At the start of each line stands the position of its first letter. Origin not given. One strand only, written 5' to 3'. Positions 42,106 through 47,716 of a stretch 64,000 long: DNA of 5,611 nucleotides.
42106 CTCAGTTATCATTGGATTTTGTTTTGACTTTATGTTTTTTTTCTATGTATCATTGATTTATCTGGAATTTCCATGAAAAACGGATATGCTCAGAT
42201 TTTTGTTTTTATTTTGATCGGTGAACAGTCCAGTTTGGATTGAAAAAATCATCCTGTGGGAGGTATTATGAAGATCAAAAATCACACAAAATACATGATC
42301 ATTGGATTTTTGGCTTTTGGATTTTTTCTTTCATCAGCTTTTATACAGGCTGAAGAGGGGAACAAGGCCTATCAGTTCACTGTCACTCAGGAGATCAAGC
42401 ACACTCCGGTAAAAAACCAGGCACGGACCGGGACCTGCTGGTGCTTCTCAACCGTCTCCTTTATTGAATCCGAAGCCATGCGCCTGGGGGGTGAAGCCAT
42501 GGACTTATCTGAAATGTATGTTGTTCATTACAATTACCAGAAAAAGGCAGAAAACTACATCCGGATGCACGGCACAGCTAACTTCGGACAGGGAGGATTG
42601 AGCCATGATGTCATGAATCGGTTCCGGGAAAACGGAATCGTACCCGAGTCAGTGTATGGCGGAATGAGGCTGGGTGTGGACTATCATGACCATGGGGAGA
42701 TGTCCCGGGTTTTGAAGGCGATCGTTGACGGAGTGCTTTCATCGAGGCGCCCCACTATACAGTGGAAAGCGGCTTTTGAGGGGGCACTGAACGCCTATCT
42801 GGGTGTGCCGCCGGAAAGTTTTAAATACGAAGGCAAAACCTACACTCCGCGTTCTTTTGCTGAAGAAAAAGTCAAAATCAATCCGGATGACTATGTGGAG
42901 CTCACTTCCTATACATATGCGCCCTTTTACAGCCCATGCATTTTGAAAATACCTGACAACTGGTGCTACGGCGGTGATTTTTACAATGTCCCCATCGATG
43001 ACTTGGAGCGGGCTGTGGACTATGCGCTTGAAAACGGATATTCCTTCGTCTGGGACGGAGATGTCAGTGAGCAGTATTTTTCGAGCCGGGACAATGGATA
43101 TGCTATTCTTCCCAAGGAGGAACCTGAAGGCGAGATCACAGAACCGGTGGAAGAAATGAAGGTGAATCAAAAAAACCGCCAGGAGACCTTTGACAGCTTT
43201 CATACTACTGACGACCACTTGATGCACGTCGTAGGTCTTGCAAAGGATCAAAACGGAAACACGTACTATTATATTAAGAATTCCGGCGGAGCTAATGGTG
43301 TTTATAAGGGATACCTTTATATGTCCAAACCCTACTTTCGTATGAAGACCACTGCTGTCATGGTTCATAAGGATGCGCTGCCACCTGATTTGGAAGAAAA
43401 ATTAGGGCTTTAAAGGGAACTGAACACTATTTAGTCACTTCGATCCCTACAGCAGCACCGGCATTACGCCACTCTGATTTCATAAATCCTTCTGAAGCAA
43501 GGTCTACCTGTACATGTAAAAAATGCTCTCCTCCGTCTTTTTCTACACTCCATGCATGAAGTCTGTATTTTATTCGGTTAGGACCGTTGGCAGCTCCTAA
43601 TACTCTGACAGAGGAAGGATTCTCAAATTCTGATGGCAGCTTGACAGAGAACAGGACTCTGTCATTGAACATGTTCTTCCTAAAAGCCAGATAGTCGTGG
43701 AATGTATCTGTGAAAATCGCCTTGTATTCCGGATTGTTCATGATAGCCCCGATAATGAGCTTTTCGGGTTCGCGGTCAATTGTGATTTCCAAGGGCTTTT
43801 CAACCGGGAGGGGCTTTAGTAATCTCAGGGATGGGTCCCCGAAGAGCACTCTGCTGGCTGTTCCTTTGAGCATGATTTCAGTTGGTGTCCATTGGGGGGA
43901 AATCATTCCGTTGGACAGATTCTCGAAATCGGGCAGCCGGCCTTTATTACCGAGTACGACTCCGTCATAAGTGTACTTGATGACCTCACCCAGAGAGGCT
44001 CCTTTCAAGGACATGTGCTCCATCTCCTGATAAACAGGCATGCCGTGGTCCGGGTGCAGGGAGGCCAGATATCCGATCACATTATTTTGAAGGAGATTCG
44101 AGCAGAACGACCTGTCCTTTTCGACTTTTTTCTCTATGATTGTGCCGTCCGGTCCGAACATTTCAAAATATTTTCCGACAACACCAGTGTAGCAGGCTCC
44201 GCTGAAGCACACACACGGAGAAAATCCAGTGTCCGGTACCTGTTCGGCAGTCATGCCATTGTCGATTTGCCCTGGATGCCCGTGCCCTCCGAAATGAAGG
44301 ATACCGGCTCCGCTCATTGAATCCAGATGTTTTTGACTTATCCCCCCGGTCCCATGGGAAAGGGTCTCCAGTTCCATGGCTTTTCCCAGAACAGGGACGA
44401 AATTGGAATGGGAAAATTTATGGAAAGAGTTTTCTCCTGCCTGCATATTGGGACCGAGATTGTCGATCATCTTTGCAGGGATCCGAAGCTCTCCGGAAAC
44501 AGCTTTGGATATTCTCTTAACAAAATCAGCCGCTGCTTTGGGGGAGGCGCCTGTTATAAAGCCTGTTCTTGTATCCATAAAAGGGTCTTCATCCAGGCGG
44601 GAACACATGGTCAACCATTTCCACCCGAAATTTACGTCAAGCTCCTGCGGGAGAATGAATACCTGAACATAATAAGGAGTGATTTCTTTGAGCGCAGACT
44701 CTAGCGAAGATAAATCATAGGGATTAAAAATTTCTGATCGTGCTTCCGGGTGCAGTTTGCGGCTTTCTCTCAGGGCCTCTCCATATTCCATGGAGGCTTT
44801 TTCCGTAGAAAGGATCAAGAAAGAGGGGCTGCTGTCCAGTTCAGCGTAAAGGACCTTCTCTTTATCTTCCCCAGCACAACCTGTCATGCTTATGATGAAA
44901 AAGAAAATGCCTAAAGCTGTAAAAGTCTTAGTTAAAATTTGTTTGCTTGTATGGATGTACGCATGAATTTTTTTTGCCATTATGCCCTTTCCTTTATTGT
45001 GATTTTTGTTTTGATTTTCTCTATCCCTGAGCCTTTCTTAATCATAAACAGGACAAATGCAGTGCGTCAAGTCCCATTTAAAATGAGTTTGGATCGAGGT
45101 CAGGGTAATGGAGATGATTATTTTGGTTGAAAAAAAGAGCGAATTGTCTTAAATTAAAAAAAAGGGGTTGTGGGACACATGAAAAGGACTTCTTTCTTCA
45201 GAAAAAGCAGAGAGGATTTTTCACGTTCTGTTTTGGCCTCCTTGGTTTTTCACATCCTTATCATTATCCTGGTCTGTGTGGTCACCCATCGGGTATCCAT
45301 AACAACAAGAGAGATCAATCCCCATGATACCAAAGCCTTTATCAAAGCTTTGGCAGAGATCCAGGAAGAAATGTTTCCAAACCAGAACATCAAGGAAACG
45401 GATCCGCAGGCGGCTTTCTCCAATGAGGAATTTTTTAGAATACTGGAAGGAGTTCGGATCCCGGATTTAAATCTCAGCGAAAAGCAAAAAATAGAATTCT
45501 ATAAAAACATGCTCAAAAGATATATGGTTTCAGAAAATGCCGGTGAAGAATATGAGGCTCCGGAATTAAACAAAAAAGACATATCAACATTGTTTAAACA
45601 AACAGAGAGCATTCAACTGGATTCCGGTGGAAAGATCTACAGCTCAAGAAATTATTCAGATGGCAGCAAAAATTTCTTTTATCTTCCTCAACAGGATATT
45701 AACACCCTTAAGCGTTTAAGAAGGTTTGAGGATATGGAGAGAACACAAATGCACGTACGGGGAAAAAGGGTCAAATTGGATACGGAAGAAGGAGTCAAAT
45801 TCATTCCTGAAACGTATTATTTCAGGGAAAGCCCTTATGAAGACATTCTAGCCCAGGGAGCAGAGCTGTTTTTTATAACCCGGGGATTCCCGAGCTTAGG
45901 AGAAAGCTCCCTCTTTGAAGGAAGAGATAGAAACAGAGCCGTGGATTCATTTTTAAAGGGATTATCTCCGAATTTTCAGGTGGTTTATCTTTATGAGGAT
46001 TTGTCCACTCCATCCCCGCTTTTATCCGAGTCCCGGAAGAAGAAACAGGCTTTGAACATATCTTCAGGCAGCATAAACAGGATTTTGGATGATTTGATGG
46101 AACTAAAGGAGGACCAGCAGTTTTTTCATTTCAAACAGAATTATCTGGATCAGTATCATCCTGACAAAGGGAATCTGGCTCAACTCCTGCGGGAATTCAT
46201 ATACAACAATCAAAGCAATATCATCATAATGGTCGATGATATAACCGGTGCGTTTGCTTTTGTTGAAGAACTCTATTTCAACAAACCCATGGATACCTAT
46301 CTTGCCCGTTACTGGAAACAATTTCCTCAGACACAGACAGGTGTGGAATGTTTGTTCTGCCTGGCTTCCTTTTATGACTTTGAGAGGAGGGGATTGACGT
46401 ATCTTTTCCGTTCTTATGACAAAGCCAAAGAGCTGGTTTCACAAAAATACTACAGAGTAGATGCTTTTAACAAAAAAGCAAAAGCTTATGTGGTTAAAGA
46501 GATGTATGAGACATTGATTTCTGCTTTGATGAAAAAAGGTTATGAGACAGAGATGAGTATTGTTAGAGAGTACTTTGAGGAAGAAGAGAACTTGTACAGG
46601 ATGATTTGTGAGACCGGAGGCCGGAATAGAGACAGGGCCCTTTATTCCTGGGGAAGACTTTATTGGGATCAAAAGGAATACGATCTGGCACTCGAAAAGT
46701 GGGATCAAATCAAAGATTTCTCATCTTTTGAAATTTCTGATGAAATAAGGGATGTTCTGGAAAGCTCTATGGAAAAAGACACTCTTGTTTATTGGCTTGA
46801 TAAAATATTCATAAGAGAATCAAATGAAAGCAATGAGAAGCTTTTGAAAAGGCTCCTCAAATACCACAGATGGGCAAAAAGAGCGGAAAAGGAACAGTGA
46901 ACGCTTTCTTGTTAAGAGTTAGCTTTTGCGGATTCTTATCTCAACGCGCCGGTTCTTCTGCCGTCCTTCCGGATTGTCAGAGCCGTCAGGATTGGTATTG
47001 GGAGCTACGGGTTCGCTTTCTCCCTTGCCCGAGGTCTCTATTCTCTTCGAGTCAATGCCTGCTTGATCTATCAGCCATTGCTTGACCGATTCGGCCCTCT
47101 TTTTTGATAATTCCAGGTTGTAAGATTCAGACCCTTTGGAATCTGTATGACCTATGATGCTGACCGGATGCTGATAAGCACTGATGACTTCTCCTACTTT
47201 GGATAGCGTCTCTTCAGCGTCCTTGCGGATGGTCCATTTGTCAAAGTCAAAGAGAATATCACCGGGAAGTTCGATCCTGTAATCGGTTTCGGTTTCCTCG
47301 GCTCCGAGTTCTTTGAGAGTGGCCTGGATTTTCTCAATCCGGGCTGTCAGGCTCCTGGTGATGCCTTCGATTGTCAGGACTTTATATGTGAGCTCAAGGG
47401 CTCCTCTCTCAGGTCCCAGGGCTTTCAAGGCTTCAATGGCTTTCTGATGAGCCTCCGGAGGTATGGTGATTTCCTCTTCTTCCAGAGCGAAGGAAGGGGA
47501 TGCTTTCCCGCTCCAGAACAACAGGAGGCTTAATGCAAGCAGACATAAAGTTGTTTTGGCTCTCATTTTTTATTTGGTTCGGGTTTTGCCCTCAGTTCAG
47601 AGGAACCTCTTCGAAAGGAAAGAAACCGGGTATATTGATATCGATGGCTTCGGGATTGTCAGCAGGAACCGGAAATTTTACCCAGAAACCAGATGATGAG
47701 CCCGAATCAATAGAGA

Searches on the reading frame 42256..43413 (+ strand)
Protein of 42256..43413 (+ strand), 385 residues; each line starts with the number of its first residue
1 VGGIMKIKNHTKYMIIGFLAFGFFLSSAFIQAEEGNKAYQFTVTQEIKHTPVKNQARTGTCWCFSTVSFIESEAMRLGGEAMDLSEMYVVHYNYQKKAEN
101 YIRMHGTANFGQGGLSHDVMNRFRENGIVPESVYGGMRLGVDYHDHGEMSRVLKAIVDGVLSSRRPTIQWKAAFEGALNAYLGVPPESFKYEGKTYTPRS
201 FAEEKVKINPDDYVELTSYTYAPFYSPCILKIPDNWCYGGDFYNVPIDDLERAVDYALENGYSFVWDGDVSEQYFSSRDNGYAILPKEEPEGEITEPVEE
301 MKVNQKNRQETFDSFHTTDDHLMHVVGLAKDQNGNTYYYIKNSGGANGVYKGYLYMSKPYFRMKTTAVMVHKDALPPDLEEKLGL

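Call 14: search_protein_families(library=pfam, proteins=[window:42256-43413:+])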
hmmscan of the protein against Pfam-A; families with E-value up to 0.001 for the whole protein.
window:42256-43413:+ (385 aa): 2 families
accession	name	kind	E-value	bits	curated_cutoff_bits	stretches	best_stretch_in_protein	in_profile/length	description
PF03051.21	Peptidase_C1_2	-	1.6e-18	67.2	22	2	181-382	215-423/438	Peptidase C1-like family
PF00112.29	Peptidase_C1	-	1.4e-12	48.6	20.7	1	47-144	12-93/220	Papain family cysteine protease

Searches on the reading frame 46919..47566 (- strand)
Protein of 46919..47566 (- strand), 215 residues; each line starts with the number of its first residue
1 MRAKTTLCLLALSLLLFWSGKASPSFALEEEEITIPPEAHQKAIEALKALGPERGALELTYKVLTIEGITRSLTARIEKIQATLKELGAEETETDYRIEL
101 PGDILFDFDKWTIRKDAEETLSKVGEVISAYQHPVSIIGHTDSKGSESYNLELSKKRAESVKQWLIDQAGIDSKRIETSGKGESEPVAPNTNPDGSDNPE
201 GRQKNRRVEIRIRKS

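Call 14: search_protein_families(library=pfam, proteins=[window:46919-47566:-])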
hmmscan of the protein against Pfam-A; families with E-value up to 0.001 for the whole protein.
window:46919-47566:- (215 aa): 1 family
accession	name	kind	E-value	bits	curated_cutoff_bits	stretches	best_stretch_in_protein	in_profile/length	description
PF00691.25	OmpA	-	5.9e-23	81.5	27.2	1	105-195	1-93/98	OmpA family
